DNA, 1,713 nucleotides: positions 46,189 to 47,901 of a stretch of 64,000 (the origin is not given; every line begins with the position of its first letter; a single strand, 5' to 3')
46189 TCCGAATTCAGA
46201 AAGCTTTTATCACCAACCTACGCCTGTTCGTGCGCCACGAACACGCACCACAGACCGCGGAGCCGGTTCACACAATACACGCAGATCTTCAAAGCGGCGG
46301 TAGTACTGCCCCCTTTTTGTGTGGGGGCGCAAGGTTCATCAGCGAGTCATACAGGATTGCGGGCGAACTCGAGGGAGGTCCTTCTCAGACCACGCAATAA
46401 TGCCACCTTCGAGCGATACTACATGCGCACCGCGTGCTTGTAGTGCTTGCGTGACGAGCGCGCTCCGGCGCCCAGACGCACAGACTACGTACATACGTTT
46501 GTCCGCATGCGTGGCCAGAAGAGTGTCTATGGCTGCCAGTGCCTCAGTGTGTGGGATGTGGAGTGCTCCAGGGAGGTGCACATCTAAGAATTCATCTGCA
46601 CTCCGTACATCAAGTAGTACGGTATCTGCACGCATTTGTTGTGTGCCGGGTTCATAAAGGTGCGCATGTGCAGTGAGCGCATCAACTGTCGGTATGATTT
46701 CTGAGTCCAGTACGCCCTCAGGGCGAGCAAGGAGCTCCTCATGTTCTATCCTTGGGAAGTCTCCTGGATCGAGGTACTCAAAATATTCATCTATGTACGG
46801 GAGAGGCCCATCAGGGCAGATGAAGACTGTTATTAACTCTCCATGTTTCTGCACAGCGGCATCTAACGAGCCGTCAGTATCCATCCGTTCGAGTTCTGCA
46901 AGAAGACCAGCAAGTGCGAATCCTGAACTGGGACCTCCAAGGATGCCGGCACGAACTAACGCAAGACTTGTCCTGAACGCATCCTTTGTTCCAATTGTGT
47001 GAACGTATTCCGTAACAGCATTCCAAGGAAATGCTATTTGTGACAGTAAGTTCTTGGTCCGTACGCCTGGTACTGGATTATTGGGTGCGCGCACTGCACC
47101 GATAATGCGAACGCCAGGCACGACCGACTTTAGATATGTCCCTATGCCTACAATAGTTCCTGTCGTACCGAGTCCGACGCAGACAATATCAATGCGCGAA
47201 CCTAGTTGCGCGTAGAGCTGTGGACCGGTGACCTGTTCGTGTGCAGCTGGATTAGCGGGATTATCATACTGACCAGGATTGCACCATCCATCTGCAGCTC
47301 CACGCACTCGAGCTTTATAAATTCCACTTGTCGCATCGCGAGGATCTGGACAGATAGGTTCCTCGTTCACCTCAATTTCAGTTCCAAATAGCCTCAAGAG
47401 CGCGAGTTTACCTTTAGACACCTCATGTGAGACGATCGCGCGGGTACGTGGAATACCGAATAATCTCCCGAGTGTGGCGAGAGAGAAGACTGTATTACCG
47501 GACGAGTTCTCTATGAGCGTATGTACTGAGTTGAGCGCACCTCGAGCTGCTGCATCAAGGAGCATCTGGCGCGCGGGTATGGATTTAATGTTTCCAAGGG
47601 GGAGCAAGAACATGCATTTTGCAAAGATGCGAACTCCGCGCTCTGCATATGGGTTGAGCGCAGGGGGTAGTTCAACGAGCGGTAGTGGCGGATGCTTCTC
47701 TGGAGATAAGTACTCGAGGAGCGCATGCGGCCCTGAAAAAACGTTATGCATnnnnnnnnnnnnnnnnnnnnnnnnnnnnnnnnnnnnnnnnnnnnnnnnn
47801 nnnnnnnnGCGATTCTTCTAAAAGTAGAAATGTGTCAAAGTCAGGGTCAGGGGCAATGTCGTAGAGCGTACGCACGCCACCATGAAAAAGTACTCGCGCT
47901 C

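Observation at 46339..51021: Unusual four-gene sulfur / methyl / ATPase operon next to a Fur-family regulator and a ZIP transporter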

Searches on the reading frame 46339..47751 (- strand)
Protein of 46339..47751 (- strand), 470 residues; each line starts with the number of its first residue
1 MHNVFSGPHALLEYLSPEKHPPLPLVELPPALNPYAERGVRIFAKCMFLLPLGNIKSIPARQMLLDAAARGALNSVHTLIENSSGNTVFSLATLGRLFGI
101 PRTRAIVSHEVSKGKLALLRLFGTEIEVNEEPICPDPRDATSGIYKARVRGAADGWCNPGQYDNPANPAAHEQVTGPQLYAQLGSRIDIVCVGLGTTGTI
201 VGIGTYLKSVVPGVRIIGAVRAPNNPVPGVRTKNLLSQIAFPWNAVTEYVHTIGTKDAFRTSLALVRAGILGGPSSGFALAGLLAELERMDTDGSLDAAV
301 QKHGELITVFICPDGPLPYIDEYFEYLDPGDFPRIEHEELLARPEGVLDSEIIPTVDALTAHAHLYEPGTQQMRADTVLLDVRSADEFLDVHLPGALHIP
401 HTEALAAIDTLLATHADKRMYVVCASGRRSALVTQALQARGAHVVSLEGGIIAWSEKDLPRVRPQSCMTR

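Call 3: search_protein_families(library=pfam, proteins=[window:46339-47751:-], max_evalue=0.01)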
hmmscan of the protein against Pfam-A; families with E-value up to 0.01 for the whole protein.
window:46339-47751:- (470 aa): 2 families
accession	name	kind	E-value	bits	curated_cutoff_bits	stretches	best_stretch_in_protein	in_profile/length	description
PF00291.31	PALP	-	3.9e-41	141.8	35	1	23-291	8-284/295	Pyridoxal-phosphate dependent enzyme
PF00581.25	Rhodanese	-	2e-15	57.5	22.2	1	375-456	12-101/102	Rhodanese-like domain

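Call 4: search_protein_families(library=ncbifam, proteins=[window:46339-47751:-], max_evalue=0.01)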
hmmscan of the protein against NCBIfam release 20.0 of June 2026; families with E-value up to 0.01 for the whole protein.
window:46339-47751:- (470 aa): 31 families (the best 25 are shown)
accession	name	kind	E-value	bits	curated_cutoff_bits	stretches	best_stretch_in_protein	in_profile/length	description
TIGR01136.1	cysKM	subfamily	7.5e-35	120.7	344.15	1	24-285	9-270/299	cysteine synthase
TIGR01138.1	cysM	equivalog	6.1e-31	108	394.2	1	36-304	19-281/290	cysteine synthase B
TIGR03945.1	PLP_SbnA_fam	equivalog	1e-30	106.9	349.95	1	36-323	18-298/304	2,3-diaminopropionate biosynthesis protein SbnA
TIGR01137.1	cysta_beta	equivalog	1.2e-30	106.6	510.25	1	40-219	26-203/457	cystathionine beta-synthase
TIGR01139.1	cysK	equivalog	4.7e-29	101.6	350.95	1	32-290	13-275/298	cysteine synthase A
NF008735.0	PRK11761.1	equivalog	1.7e-28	99.7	413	1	37-284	24-266/296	cysteine synthase CysM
NF007989.0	PRK10717.1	equivalog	2.9e-28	98.9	387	1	37-217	26-208/334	cysteine synthase A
NF053679.1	CysteaSynCapA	equivalog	2.7e-20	72.4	600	1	59-218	50-207/329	cysteate synthase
NF006444.0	PRK08762.1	equivalog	1.3e-13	50.3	449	1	371-466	24-119/387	molybdopterin-synthase adenylyltransferase MoeB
NF005292.0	PRK06815.1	equivalog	7.3e-10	38.4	371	1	37-220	33-203/320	threonine/serine dehydratase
NF005646.0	PRK07411.1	equivalog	1.2e-09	37.8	633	1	373-458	296-383/390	molybdopterin-synthase adenylyltransferase MoeB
NF005902.0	PRK07878.1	equivalog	2.5e-09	36.5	647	1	375-457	302-384/392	adenylyltransferase/sulfurtransferase MoeZ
NF045521.1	rhoda_near_glyco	subfamily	2.8e-09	36.9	145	1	371-462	26-116/144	rhodanese homology domain-containing protein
NF052478.1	CystDsulMYC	equivalog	1.5e-06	27.8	600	1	38-132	35-128/354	L-cysteine desulfhydrase Cds1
NF001195.0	PRK00162.1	equivalog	4e-06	27.1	102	1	373-462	16-104/108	thiosulfate sulfurtransferase GlpE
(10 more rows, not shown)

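Call 6: search_solved_structures(query=window:46339-47751:-, max_evalue=0.001, show_alignments=2)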
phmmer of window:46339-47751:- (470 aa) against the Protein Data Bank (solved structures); distinct sequences matched with E-value up to 0.001: 123 (the best 60 are shown).
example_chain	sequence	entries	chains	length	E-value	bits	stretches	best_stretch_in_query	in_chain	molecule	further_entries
8h4q_N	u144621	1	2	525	5e-87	296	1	3-406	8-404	Rhodanese domain-containing protein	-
8h4h_N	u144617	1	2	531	5.2e-87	295.9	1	3-406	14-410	Rhodanese domain-containing protein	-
2bht_A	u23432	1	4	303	4.3e-26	95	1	37-294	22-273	CYSTEINE SYNTHASE B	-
2bhs_A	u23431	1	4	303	5.9e-26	94.6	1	37-294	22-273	CYSTEINE SYNTHASE B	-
2v03_A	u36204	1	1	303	9.7e-26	93.9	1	37-285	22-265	Cysteine synthase B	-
2jc3_A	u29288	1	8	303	2.6e-25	92.5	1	37-286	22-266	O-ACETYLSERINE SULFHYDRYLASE B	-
9rj1_A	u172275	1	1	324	4e-25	91.9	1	32-297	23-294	Cysteine synthase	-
1ve1_A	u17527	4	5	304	1.1e-23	87.1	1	40-232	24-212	O-acetylserine sulfhydrylase | O-acetylserine (Thiol)-lyase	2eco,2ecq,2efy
3dki_A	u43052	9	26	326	4.5e-23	85.1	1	39-283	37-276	Cysteine synthase B | O-phosphoserine sulfhydrylase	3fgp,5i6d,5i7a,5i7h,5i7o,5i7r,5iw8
3dwg_A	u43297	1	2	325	4.5e-23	85.1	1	39-283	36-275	Cysteine synthase B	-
3dwi_A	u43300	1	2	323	1.3e-22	83.6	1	39-283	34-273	Cysteine synthase B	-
6mxv_A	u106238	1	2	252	3.3e-22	82.2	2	373-465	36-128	Rhodanese-like family protein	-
2egu_A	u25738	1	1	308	4.6e-22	81.8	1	37-305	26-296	Cysteine synthase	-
8t2c_A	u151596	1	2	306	6.8e-22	81.2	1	36-292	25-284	Cysteine synthase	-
8srt_A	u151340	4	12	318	7.6e-22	81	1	36-292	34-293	Cysteine synthase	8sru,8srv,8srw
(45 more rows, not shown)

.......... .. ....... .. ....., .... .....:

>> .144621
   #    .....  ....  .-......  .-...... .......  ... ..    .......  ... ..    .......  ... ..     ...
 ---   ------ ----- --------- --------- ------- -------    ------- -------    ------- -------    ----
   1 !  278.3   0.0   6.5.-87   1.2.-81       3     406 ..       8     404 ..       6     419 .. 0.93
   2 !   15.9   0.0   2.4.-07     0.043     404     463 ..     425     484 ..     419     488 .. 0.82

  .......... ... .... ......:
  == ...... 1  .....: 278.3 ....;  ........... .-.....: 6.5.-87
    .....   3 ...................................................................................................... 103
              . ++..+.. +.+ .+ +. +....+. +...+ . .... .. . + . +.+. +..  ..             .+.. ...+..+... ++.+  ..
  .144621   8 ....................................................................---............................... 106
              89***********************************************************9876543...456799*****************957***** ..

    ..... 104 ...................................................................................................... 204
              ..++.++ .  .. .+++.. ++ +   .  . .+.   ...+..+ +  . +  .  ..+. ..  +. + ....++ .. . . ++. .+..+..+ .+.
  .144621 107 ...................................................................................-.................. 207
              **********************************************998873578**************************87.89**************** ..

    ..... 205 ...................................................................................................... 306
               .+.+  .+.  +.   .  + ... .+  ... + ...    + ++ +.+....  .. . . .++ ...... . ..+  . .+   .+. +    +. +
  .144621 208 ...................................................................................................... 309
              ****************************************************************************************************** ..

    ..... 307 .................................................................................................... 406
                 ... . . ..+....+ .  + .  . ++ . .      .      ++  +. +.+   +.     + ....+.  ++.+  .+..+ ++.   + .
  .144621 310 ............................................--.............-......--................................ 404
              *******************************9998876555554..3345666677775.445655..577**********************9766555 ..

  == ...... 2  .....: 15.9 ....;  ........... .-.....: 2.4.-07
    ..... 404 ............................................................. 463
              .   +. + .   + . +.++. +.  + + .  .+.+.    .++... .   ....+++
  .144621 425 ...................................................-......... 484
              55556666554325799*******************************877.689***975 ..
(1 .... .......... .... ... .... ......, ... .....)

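Call 11: list_cluster_members(proteins=[window:46339-47751:-, window:47744-48478:-, window:48475-48852:-, window:48854-49786:-, window:48854-49819:-, window:49847-50230:+, window:50227-51021:-, window:53186-53749:+])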
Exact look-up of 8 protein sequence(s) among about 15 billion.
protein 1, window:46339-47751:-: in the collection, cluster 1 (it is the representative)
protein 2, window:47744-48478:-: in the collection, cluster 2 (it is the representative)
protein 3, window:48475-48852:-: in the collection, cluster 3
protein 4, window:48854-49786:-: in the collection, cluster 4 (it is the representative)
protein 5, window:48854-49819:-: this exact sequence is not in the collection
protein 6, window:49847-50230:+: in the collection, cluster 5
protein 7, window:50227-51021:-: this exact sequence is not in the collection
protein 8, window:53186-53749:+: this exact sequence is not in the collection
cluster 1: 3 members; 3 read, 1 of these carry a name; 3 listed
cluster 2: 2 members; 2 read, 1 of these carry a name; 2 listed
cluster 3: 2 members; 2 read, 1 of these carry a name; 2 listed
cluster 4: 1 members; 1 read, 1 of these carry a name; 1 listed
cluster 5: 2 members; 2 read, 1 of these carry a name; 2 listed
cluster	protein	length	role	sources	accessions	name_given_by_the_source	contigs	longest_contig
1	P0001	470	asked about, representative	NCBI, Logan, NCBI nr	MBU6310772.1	pyridoxal-phosphate dependent enzyme [Patescibacteria group bacterium]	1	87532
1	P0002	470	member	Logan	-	-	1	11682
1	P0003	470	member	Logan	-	-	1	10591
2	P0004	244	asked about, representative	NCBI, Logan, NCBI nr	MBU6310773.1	methyltransferase domain-containing protein [Patescibacteria group bacterium]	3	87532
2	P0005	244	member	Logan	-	-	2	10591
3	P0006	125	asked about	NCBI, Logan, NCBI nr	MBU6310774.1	ParB N-terminal domain-containing protein [Patescibacteria group bacterium]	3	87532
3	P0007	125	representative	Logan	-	-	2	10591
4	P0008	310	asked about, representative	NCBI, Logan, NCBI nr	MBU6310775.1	ATP-binding protein [Patescibacteria group bacterium]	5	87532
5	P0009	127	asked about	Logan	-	-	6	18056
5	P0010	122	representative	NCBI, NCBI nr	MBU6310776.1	transcriptional repressor [Patescibacteria group bacterium]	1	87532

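Call 12: find_homologous_proteins(query=P0001, max_evalue=1e-20)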
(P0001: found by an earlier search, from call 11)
Query P0001 (470 aa): 755 proteins with E <= 1e-20 among 8000 candidates; the best 120 are listed.
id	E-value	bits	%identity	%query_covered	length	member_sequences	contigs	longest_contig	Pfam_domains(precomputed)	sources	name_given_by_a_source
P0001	0.0e+0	1066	100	100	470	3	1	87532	PF00291.32,PF00581.26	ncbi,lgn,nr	ncbi:pyridoxal-phosphate dependent enzyme [Patescibacteria group bacterium]|nr:pyridoxal-phosphate d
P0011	6.8e-229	779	73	100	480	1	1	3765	PF00291.32,PF00581.26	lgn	-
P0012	4.0e-209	713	67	100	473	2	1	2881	PF00291.32,PF00581.26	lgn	-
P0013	1.2e-158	547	54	100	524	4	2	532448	PF00291.32,PF00581.26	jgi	jgi:cysteine synthase/rhodanese-related sulfurtransferase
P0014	7.6e-157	541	53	99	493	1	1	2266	PF00291.32,PF00581.26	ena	-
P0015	2.8e-155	536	53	99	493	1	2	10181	PF00291.32,PF00581.26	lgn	-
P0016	1.1e-154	534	52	99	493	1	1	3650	PF00291.32,PF00581.26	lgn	-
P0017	2.8e-154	533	52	99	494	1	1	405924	PF00291.32,PF00581.26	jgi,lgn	jgi:cysteine synthase/rhodanese-related sulfurtransferase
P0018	4.0e-154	532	51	99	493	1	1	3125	PF00291.32,PF00581.26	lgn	-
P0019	4.1e-154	532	52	99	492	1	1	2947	PF00291.32,PF00581.26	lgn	-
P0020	4.8e-154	532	52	99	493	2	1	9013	PF00291.32,PF00581.26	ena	-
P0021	6.6e-154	531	52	99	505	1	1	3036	PF00291.32,PF00581.26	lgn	-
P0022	1.9e-153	530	51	99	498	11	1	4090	PF00291.32,PF00581.26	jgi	jgi:cysteine synthase/rhodanese-related sulfurtransferase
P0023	2.1e-153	530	52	99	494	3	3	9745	PF00291.32,PF00581.26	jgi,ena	-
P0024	2.8e-153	529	51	100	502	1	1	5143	PF00291.32,PF00581.26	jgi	jgi:cysteine synthase/rhodanese-related sulfurtransferase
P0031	1.0e-151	524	51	100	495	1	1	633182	PF00291.32,PF00581.26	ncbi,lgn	-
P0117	2.0e-138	480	48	99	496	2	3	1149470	PF00291.32,PF00581.26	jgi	jgi:cysteine synthase/rhodanese-related sulfurtransferase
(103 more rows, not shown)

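Call 13: find_encoding_contigs(protein=P0013, flank=6000, max_places=2)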
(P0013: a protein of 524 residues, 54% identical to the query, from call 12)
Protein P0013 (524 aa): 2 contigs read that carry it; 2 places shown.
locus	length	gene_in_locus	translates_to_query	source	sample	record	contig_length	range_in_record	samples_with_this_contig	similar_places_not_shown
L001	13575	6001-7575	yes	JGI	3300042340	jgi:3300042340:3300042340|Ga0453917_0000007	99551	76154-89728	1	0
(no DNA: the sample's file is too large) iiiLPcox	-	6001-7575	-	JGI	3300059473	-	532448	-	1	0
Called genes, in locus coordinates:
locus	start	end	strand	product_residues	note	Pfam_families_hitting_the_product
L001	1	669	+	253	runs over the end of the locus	PF13462:Thioredoxin_4, PF01323:DSBA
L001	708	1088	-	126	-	-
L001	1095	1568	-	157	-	PF01272:GreA_GreB (weak)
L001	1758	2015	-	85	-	-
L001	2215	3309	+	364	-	PF13439:Glyco_transf_4, PF00534:Glycos_transf_1, PF13692:Glyco_trans_1_4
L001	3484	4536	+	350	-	PF13439:Glyco_transf_4, PF20706:GT4-conflict (weak), PF00534:Glycos_transf_1, PF13692:Glyco_trans_1_4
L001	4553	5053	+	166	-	PF06185:YecM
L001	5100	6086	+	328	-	PF01656:CbiA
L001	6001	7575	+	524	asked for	PF00291:PALP, PF00581:Rhodanese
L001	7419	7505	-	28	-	-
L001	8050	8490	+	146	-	-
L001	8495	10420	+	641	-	PF00059:Lectin_C, PF13205:Big_5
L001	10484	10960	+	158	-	PF04306:DUF456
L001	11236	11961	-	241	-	-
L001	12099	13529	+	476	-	PF00587:tRNA-synt_2b, PF03129:HGTP_anticodon, PF09180:ProRS-C_1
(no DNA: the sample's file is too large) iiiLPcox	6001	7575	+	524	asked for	PF00291:PALP, PF00581:Rhodanese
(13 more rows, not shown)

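Call 14: find_encoding_contigs(protein=P0031, flank=6000, max_places=2)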
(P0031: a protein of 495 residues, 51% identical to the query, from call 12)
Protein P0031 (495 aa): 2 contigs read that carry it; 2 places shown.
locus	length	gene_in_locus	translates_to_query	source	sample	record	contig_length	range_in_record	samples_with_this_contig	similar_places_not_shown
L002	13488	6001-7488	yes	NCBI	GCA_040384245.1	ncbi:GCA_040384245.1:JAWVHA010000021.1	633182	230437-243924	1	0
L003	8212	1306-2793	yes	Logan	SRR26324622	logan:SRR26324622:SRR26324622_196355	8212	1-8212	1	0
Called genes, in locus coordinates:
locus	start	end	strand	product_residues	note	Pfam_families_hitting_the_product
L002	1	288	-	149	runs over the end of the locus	PF03713:DUF305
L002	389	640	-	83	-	-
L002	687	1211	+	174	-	-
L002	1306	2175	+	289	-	PF17773:UPF0176_N, PF00581:Rhodanese, PF12368:Rhodanese_C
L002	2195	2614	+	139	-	PF00903:Glyoxalase, PF22677:Ble-like_N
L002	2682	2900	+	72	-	-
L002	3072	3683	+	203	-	-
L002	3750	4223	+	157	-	PF08534:Redoxin, PF00578:AhpC-TSA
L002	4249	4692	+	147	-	PF06210:DUF1003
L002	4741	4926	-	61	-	-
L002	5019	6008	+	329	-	PF01656:CbiA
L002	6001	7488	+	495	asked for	PF00291:PALP, PF00581:Rhodanese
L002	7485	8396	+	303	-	PF01545:Cation_efflux, PF16916:ZT_dimer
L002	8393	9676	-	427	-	PF00070:Pyr_redox (faint), PF00890:FAD_binding_2, PF01134:GIDA (faint), PF01266:DAO (weak), PF03486:HI0933_like, PF12831:FAD_oxidored, PF13450:NAD_binding_8 (weak), PF22780:HI0933_like_1st, +2 more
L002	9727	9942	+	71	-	-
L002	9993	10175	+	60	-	-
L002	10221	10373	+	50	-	-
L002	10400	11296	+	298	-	PF09864:MliC (weak)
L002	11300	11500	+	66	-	-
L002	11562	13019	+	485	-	PF03193:RsgA_GTPase (faint), PF00005:ABC_tran, PF02463:SMC_N (faint), PF13476:AAA_23 (faint), PF13555:AAA_29 (faint), PF20720:nSTAND3 (faint), PF13304:AAA_21 (weak), PF00005:ABC_tran, +1 more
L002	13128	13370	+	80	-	PF01541:GIY-YIG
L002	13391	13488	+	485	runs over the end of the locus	PF00364:Biotin_lipoyl (faint), PF25954:Beta-barrel_RND_2 (weak)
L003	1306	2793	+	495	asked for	PF00291:PALP, PF00581:Rhodanese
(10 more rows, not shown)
